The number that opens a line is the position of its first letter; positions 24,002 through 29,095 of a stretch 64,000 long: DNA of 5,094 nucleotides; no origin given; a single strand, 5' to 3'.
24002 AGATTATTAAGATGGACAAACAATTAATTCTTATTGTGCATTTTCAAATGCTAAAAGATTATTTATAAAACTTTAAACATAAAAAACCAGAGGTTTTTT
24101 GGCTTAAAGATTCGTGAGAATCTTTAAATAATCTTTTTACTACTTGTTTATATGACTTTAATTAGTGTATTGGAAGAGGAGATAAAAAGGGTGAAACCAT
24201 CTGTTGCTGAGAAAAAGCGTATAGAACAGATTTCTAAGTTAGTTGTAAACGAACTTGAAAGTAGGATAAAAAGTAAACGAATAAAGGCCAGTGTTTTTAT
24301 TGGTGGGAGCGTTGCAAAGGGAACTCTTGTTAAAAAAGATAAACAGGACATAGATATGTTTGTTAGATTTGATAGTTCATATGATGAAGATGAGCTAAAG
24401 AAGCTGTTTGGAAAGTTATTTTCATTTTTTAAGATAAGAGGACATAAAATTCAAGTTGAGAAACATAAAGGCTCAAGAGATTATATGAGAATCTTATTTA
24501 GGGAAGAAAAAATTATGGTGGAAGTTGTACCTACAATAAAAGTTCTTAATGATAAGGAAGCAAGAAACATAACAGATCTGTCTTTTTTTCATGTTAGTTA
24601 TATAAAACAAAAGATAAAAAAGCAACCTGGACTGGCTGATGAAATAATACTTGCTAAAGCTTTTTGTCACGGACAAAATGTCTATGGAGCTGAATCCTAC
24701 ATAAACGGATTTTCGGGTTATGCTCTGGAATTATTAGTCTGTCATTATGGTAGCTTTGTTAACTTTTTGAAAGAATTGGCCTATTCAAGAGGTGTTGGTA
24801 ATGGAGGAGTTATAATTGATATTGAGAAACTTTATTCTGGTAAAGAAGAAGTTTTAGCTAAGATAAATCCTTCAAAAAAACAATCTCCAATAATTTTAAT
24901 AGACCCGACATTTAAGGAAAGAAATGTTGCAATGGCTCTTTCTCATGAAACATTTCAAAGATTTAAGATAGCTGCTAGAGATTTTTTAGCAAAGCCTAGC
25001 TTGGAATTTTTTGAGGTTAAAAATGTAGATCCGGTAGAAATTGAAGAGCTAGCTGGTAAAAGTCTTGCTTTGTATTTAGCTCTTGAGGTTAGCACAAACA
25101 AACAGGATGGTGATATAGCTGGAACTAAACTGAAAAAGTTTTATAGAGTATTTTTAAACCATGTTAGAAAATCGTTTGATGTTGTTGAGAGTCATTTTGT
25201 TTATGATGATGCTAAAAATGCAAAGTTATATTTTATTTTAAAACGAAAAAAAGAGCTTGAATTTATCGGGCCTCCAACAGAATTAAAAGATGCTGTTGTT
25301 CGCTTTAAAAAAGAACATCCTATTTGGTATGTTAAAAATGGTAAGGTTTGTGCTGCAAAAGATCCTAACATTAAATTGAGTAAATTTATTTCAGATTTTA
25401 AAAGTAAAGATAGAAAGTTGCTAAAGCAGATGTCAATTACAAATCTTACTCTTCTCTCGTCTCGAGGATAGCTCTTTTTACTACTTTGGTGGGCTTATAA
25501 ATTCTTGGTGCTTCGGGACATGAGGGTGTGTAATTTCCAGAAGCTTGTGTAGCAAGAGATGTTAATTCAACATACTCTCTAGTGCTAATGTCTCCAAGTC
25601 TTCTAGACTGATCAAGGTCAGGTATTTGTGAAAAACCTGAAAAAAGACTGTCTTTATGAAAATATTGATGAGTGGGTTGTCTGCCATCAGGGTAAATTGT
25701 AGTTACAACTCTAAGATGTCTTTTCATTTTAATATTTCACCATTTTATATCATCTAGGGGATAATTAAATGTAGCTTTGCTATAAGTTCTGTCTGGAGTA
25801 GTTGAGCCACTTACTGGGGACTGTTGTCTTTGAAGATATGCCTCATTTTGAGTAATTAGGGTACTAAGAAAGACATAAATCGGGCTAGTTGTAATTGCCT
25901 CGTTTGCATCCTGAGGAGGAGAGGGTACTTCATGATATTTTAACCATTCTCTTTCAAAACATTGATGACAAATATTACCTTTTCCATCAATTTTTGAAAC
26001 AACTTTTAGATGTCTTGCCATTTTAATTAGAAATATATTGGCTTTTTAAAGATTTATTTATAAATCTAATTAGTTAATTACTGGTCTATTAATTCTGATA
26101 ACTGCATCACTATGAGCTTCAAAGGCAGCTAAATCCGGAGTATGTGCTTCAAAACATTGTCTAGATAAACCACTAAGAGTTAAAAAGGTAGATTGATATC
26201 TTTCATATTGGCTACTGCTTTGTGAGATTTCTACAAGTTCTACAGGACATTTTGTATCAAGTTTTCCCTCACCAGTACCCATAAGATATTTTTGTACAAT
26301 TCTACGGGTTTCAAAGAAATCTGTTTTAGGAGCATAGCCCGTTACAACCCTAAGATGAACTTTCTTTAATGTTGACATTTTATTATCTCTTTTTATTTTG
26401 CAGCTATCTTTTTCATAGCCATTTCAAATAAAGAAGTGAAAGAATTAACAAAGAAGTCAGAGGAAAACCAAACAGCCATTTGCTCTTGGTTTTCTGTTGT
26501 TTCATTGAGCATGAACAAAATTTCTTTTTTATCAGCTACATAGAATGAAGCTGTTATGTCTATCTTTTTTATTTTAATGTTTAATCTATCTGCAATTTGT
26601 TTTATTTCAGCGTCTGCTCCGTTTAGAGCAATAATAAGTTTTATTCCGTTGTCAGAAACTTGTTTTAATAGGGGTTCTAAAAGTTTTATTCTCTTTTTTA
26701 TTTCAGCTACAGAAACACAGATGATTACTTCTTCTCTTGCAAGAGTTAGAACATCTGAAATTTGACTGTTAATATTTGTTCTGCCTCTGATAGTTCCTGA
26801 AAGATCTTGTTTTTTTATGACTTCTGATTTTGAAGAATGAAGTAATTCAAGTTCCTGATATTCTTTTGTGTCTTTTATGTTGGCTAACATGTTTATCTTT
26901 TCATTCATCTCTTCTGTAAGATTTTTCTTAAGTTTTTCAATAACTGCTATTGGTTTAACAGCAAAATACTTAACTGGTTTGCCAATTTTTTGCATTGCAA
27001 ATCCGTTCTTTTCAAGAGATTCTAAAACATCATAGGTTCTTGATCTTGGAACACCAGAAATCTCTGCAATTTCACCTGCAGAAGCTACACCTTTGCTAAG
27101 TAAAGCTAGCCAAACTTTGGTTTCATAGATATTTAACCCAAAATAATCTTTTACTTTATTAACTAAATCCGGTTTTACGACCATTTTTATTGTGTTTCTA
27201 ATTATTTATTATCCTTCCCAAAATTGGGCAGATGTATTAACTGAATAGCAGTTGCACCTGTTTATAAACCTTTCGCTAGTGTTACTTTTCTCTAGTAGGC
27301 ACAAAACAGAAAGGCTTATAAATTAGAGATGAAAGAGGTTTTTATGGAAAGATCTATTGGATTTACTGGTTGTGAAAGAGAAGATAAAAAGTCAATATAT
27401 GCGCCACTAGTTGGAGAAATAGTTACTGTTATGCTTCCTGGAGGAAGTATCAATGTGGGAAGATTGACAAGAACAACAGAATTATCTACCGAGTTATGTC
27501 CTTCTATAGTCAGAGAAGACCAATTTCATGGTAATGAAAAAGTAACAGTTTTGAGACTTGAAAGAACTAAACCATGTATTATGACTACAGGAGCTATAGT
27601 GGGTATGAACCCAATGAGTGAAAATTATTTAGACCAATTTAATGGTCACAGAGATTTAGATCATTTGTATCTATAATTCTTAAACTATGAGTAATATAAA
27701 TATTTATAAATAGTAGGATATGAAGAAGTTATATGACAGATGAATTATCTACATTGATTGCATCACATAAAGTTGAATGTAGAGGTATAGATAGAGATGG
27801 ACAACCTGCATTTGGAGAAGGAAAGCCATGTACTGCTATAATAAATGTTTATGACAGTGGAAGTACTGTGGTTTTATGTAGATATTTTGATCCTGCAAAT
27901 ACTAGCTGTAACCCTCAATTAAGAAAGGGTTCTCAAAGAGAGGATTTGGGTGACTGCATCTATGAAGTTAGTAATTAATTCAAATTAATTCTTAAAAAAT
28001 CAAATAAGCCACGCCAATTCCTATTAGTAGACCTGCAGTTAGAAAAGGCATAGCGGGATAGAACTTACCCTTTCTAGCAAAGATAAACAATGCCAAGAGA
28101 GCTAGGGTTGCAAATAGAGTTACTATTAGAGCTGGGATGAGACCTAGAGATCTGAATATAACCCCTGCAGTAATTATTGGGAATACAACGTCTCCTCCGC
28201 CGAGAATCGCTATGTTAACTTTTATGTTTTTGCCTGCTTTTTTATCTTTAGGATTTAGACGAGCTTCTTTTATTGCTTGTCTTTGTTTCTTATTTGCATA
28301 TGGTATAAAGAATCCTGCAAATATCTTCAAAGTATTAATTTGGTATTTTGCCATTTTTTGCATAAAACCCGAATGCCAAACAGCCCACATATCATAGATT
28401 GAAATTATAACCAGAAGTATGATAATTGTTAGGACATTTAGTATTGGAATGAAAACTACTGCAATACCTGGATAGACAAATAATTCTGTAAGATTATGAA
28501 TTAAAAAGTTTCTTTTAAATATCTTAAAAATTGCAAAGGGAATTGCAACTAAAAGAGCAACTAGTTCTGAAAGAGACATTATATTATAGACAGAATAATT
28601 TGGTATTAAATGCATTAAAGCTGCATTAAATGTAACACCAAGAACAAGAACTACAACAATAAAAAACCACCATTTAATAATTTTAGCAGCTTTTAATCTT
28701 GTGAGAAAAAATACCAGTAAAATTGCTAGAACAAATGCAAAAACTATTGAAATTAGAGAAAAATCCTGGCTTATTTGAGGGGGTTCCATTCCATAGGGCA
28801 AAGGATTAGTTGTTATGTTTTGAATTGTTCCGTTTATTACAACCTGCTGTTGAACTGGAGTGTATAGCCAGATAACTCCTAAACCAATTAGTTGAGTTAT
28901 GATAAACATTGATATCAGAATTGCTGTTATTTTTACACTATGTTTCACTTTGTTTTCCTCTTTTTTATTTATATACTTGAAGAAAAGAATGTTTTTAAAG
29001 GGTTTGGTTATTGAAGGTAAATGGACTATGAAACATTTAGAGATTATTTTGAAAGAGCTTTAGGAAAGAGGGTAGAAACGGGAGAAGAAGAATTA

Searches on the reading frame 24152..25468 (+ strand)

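Call 86: search_protein_families(library=pfam, proteins=[window:24152-25468:+], max_evalue=0.001)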
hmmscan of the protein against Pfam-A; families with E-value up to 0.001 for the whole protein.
window:24152-25468:+ (439 aa): 3 families
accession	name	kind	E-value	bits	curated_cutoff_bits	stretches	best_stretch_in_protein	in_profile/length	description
PF09249.16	tRNA_NucTransf2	-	7.7e-30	103.9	27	1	163-288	1-113/113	tRNA nucleotidyltransferase, second domain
PF18144.7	SMODS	-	1.1e-07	32.7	26.5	1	1-132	1-134/164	Second Messenger Oligonucleotide or Dinucleotide Synthetase domain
PF01909.29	NTP_transf_2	-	0.00011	22.9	21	1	33-104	2-47/93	Nucleotidyltransferase domain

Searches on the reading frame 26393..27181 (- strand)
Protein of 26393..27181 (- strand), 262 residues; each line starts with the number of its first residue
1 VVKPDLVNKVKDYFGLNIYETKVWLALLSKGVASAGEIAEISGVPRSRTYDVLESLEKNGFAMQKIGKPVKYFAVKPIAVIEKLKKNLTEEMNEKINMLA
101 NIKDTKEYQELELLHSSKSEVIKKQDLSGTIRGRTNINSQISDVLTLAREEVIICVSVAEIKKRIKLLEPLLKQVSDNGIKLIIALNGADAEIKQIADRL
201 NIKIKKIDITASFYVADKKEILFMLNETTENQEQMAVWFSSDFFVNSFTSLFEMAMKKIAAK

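Call 86: search_protein_families(library=pfam, proteins=[window:26393-27181:-], max_evalue=0.001)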
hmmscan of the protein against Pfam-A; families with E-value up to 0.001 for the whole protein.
window:26393-27181:- (262 aa): 3 families
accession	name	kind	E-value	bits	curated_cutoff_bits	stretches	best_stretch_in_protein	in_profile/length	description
PF01978.25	TrmB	-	3.1e-20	72.2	25.6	1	14-77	4-67/68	Sugar-specific transcriptional regulator TrmB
PF11495.14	Regulator_TrmB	-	1.3e-07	31.6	22.2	1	130-252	4-124/233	Archaeal transcriptional regulator TrmB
PF09339.16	HTH_IclR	-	6.4e-06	26.3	22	1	34-64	20-50/52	IclR helix-turn-helix domain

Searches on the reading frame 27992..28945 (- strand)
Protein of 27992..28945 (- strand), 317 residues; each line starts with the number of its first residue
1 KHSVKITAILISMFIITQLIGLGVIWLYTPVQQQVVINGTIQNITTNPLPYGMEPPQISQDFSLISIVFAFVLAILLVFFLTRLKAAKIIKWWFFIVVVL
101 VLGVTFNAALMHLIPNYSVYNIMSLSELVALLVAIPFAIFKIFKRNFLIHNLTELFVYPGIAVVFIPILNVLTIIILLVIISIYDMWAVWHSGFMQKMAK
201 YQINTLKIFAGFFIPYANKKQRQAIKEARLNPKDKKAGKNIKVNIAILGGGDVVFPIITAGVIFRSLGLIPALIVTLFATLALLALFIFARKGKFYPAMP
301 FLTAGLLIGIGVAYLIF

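Call 15: search_protein_families(library=pfam, proteins=[window:27992-28945:-], max_evalue=0.01)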
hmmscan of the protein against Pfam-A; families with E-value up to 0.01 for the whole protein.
window:27992-28945:- (317 aa): 2 families
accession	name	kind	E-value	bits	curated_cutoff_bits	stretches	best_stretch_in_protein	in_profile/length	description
PF06550.16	SPP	-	4.7e-11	43.2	23.9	1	55-316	28-280/283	Signal-peptide peptidase, presenilin aspartyl protease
PF01080.22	Presenilin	-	0.0032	16.7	34.3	1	63-189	64-189/408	Presenilin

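Call 18: search_protein_families(library=ncbifam, proteins=[window:27992-28945:-], max_evalue=0.1)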
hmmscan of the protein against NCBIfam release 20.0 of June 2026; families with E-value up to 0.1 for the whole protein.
window:27992-28945:- (317 aa): 1 family
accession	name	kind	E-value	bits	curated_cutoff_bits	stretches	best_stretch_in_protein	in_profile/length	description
NF041679.1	IMP_arch_presen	equivalog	4.7e-13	49.3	125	1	57-310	33-276/281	presenilin family intramembrane aspartyl protease PSH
